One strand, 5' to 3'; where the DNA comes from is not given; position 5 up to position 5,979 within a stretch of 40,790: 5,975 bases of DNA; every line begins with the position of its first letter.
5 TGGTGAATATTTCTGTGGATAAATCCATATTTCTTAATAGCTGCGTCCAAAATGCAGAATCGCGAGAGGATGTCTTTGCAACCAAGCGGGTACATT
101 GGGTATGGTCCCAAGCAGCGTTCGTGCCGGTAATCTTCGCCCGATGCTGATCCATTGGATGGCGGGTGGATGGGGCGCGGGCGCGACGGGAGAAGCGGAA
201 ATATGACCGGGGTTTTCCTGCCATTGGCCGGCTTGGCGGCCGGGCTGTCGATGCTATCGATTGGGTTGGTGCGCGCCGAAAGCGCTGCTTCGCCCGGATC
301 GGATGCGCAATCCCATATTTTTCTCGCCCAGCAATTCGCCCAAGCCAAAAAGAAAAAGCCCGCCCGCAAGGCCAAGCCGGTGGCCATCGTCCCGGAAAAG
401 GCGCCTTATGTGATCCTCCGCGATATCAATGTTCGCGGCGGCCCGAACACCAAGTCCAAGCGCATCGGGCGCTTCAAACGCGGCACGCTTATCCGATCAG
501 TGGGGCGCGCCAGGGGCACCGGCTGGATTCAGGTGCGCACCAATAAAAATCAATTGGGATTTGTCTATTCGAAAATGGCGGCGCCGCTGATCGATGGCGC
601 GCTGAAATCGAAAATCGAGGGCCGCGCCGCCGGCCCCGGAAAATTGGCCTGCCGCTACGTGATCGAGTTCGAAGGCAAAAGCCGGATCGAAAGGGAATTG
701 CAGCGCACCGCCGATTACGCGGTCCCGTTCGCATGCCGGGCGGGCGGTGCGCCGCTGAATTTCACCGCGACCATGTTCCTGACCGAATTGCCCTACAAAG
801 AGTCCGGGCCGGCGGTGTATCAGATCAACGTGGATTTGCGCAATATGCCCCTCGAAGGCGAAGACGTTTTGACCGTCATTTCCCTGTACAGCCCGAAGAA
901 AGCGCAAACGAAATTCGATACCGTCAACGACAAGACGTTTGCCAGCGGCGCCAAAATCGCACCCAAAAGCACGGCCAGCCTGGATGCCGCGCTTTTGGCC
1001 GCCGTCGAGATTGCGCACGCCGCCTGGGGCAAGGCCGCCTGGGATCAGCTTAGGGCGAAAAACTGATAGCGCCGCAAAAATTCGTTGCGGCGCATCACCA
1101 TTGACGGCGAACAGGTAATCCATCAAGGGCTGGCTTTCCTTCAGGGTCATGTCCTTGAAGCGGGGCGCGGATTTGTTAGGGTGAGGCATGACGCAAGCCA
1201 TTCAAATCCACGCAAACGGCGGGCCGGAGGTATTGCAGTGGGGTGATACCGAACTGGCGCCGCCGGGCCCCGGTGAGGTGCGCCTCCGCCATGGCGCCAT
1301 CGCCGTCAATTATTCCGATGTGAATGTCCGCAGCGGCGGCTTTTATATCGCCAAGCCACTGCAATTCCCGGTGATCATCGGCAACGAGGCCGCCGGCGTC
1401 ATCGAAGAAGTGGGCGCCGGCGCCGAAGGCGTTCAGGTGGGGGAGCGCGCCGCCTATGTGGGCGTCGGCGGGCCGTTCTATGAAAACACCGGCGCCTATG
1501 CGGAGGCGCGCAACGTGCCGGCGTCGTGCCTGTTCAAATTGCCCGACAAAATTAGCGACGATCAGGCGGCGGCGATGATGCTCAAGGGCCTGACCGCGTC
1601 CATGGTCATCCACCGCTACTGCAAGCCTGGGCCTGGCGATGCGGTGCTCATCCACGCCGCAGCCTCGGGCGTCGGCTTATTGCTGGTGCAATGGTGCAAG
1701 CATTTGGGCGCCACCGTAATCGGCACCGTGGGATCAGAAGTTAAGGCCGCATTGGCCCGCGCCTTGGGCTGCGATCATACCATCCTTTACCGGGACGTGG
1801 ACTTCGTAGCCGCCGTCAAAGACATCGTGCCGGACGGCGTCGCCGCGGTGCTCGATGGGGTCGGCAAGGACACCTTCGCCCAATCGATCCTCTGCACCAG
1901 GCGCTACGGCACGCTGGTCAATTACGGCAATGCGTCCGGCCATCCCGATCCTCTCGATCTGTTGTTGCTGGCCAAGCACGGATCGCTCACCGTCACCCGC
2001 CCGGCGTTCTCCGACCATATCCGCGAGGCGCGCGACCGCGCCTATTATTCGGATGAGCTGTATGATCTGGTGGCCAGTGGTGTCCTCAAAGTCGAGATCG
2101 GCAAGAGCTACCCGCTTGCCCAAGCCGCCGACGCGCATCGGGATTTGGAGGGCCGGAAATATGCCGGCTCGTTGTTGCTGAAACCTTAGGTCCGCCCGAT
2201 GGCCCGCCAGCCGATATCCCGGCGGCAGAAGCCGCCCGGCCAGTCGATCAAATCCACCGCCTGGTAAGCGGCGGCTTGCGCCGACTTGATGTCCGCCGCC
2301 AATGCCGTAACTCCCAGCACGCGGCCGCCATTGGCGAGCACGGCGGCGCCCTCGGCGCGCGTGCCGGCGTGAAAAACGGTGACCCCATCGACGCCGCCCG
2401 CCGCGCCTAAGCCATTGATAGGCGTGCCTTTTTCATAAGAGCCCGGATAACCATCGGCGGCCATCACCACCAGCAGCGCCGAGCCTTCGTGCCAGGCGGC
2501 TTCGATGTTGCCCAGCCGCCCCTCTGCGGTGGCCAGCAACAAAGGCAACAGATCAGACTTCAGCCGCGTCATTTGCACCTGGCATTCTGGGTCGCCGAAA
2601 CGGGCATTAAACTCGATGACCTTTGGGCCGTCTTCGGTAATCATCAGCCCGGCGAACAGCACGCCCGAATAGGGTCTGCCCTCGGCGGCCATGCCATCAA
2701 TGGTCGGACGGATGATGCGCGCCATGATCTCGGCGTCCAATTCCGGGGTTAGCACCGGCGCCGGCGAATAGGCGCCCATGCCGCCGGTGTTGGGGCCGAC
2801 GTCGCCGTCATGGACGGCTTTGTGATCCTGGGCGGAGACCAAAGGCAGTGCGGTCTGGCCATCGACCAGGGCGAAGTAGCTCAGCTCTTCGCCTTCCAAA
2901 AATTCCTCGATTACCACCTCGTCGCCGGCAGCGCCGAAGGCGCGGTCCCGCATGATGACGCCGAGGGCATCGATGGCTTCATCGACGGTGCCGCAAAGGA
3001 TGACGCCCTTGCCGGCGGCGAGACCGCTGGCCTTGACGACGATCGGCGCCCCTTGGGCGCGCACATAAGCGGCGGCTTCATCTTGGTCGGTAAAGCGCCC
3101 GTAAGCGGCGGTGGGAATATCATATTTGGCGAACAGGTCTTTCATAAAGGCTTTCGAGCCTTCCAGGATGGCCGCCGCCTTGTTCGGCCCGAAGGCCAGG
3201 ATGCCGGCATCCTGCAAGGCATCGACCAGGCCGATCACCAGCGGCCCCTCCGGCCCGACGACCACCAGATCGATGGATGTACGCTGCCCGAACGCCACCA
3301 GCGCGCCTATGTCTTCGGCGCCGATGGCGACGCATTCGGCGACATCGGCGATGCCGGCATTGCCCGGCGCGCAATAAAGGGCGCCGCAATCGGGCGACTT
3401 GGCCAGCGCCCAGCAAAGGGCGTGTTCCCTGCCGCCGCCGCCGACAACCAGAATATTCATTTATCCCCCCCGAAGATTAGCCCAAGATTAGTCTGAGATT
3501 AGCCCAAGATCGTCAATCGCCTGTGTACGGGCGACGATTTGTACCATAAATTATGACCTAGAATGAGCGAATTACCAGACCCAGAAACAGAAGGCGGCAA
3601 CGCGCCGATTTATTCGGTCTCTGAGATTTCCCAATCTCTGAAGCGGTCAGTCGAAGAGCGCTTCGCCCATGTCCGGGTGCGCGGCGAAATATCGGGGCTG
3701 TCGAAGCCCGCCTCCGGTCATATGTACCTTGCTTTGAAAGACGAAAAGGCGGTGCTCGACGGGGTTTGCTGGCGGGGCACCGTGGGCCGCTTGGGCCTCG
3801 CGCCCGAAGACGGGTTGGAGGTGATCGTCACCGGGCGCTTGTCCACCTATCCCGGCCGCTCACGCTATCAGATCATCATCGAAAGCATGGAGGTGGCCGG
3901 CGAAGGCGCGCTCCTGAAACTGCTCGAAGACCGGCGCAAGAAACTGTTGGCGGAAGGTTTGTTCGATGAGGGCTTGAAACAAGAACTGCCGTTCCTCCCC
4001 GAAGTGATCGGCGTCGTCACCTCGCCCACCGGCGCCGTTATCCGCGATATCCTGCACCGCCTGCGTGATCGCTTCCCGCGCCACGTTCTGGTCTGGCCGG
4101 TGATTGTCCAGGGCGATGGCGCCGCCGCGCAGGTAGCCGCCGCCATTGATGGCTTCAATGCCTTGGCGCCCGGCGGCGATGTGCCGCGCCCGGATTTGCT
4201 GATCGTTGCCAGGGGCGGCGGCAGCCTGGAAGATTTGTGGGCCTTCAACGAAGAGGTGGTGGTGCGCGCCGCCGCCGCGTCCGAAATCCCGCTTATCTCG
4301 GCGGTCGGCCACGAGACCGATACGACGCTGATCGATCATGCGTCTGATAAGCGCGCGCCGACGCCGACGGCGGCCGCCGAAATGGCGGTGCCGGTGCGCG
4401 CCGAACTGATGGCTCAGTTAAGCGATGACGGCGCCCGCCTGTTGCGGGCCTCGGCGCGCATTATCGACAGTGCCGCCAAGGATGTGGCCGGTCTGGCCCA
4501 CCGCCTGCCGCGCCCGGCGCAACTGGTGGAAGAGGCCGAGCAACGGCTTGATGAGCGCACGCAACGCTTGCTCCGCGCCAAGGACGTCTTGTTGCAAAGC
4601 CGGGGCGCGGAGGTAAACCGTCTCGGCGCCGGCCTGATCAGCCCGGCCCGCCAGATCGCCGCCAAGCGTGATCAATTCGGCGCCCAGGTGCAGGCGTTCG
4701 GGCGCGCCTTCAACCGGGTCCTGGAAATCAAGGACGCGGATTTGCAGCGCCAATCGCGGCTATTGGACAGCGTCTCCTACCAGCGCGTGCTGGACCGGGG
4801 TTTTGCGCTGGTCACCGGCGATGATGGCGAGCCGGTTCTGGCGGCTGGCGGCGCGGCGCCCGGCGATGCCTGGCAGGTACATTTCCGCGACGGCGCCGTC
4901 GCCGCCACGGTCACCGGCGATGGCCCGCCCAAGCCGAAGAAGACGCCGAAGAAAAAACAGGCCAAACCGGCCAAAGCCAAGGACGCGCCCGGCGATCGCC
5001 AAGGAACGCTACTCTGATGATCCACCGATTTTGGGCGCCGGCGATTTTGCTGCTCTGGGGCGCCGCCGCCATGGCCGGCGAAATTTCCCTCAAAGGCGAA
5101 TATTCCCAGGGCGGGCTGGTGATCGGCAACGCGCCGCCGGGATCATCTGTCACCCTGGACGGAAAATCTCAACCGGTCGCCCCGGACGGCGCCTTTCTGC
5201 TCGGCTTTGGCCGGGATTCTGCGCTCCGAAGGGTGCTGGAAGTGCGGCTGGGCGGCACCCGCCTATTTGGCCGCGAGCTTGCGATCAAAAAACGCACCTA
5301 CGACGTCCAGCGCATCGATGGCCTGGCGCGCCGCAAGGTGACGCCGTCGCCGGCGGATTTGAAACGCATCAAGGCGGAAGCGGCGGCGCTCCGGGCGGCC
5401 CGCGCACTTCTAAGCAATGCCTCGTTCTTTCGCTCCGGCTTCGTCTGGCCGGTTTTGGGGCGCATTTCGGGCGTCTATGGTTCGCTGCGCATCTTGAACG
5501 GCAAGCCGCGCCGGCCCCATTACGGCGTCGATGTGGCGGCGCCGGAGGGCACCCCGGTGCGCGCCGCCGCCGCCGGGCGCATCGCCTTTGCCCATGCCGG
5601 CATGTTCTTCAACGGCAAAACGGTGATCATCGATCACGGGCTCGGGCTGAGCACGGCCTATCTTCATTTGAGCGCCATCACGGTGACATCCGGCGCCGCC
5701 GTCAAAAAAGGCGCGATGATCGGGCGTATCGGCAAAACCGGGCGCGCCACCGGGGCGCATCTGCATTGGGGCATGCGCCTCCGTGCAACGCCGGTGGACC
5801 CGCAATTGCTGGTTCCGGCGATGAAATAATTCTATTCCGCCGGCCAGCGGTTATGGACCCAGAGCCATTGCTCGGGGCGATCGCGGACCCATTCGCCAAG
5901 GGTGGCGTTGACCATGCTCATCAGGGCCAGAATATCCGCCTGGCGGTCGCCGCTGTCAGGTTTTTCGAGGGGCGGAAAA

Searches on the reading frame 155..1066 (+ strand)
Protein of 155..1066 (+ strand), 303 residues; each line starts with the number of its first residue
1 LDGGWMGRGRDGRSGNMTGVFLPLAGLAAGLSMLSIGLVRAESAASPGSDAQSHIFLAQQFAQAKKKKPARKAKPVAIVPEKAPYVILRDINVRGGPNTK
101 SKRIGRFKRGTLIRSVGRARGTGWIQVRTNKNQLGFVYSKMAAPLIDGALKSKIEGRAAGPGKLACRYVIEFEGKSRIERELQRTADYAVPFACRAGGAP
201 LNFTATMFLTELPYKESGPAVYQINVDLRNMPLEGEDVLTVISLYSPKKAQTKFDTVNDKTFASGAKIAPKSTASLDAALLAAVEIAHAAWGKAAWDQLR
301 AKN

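Call 39: search_protein_families(library=pfam, proteins=[window:155-1066:+], max_evalue=0.00001)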
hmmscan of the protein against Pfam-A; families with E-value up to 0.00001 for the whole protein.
window:155-1066:+ (303 aa): 1 family
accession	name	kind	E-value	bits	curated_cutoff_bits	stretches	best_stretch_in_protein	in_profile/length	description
PF08239.17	SH3_3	-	3e-09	37.4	27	1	91-140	3-51/54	Bacterial SH3 domain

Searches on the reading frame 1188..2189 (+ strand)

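Call 39: search_protein_families(library=pfam, proteins=[window:1188-2189:+], max_evalue=0.00001)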
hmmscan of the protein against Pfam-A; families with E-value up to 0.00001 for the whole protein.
window:1188-2189:+ (333 aa): 3 families
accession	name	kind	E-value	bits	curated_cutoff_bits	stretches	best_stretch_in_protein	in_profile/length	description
PF00107.32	ADH_zinc_N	-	1.7e-24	86.6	31.8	1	161-269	1-109/129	Zinc-binding dehydrogenase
PF13602.12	ADH_zinc_N_2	-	5.1e-19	70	27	1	193-329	1-132/134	Zinc-binding dehydrogenase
PF08240.17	ADH_N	-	2.4e-14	53.9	23.5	1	27-120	1-104/104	Alcohol dehydrogenase GroES-like domain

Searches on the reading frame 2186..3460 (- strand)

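Call 39: search_protein_families(library=pfam, proteins=[window:2186-3460:-], max_evalue=0.00001)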
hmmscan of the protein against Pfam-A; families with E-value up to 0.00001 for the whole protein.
window:2186-3460:- (424 aa): 3 families
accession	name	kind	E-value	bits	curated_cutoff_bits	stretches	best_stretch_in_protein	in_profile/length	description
PF01071.24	GARS_A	-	3.4e-81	272.2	27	1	101-293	1-194/194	Phosphoribosylglycinamide synthetase, ATP-grasp (A) domain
PF02844.21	GARS_N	-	1.6e-37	128.7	29.5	1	1-100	1-100/100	Phosphoribosylglycinamide synthetase, N domain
PF02843.22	GARS_C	-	7.9e-31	106.7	34.8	1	328-419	1-92/92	Phosphoribosylglycinamide synthetase, C domain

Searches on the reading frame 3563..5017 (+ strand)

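Call 39: search_protein_families(library=pfam, proteins=[window:3563-5017:+], max_evalue=0.00001)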
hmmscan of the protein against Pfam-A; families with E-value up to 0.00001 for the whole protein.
window:3563-5017:+ (484 aa): 3 families
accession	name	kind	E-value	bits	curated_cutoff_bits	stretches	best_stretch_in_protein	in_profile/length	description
PF02601.20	Exonuc_VII_L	-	4.8e-98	329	35.9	1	133-448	1-314/315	Exonuclease VII, large subunit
PF13742.12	tRNA_anti_2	-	1.3e-26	93.1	27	1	17-110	1-95/95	OB-fold nucleic acid binding domain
PF01336.31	tRNA_anti-codon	-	7.3e-10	39.1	27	1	37-111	1-74/75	OB-fold nucleic acid binding domain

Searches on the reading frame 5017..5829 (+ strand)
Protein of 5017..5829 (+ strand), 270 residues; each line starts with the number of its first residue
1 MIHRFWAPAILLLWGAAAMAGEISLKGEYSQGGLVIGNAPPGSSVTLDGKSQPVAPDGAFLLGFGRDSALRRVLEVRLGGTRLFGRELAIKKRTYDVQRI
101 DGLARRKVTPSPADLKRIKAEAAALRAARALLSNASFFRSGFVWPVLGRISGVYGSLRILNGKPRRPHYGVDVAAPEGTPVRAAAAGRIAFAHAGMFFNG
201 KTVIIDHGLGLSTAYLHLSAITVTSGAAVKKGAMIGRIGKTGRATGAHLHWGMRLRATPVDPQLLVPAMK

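Call 39: search_protein_families(library=pfam, proteins=[window:5017-5829:+], max_evalue=0.00001)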
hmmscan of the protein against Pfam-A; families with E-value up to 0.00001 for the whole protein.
window:5017-5829:+ (270 aa): 1 family
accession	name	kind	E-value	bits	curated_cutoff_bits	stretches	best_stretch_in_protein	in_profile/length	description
PF01551.29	Peptidase_M23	-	3e-31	107.9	28.7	1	167-262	2-96/96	Peptidase family M23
